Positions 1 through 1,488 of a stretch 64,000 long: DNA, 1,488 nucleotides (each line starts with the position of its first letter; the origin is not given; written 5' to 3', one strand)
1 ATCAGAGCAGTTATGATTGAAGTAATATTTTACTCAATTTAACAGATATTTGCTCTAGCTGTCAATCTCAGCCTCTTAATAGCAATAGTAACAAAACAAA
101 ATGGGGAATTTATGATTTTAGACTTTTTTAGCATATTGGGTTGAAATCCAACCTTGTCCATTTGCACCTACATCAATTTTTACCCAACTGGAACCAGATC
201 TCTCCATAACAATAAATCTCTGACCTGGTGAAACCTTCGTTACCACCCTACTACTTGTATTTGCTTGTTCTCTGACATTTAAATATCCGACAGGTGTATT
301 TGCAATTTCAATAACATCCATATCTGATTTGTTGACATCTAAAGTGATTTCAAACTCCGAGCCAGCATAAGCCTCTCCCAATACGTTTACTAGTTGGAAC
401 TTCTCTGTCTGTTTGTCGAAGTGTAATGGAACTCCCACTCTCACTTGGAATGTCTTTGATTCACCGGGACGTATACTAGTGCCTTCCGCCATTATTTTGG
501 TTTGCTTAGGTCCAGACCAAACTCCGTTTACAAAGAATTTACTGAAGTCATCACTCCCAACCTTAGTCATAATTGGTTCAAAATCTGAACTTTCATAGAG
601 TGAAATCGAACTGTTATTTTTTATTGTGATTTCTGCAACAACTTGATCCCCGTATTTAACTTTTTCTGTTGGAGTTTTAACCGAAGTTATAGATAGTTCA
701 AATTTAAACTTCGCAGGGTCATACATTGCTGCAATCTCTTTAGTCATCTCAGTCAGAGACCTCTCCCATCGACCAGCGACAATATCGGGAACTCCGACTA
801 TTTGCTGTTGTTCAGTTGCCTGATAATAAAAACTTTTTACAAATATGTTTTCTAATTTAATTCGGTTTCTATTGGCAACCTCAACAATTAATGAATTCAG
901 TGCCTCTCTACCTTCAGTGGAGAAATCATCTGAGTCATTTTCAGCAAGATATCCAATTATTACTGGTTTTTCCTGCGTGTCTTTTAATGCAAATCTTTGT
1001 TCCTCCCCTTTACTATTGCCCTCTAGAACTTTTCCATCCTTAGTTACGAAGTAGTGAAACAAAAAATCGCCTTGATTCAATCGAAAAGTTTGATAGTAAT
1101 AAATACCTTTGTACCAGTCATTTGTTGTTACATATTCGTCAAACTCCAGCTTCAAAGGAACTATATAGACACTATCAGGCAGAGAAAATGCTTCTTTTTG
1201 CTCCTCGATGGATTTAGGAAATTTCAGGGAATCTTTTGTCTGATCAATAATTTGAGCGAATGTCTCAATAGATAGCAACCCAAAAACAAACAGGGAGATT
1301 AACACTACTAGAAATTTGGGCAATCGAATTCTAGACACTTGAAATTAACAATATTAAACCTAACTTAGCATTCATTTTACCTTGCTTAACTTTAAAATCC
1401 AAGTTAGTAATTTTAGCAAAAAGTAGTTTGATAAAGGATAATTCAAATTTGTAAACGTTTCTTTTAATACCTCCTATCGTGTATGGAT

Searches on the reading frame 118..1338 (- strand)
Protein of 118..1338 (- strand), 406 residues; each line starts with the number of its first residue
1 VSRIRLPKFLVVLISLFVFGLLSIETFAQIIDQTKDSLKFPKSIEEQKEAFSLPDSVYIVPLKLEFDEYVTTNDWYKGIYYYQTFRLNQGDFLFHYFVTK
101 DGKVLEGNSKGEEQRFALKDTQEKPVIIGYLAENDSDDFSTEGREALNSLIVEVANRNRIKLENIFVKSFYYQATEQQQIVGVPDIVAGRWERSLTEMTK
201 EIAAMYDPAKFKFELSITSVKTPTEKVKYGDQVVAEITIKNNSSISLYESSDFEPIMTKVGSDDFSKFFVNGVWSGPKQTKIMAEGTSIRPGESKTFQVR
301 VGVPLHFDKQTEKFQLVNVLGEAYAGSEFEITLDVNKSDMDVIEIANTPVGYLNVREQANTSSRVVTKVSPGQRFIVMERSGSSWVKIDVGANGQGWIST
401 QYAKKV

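Call 44: search_protein_families(library=pfam, proteins=[window:118-1338:-], max_evalue=0.1)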
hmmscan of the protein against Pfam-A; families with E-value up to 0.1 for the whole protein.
window:118-1338:- (406 aa): 2 families
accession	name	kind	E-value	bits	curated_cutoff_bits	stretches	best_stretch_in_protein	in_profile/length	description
PF08239.17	SH3_3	-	7.7e-11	42.4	27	1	352-402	2-52/54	Bacterial SH3 domain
PF13071.11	DUF3935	-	0.067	14.2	27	0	5-60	2-57/70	Protein of unknown function (DUF3935)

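Call 77: find_encoding_contigs(protein=window:118-1338:-, flank=10000, max_places=1)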
Protein window:118-1338:- (406 aa): 12 contigs read that carry it; 1 place shown.
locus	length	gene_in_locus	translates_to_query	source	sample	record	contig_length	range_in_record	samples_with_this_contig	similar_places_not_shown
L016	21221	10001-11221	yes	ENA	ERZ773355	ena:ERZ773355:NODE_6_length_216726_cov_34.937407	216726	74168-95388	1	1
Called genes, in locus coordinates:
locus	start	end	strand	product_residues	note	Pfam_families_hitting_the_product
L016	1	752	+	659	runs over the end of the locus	PF22842:Pel9A-like_beta_helix, PF07602:DUF1565 (weak)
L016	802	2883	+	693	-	PF22842:Pel9A-like_beta_helix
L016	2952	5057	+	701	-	PF22842:Pel9A-like_beta_helix, PF16841:CBM60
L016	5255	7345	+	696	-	PF01138:RNase_PH, PF03725:RNase_PH_C (faint), PF03726:PNPase (weak), PF01138:RNase_PH, PF00013:KH_1, PF23459:S1_RRP5 (faint), PF00575:S1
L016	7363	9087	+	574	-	PF03023:MurJ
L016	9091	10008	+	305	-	PF21694:DNA_pol3_delta_C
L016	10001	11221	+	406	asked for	PF08239:SH3_3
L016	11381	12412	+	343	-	PF00154:RecA_N, PF06745:ATPase (weak), PF08423:Rad51, PF27531:MT3502_N (weak), PF01637:ATPase_2 (weak), PF21096:RecA_C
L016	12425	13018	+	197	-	-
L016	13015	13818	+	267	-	PF05168:HEPN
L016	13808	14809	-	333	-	PF01070:FMN_dh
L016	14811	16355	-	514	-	PF12072:RNase_Y_N, PF00013:KH_1 (weak), PF01966:HD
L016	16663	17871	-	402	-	PF01520:Amidase_3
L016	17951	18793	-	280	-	PF02195:ParB_N, PF17762:HTH_ParB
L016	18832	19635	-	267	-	PF00142:Fer4_NifH, PF02374:ArsA_ATPase, PF06564:CBP_BcsQ, PF09140:MipZ (weak), PF10609:ParA, PF13614:AAA_31, PF01656:CbiA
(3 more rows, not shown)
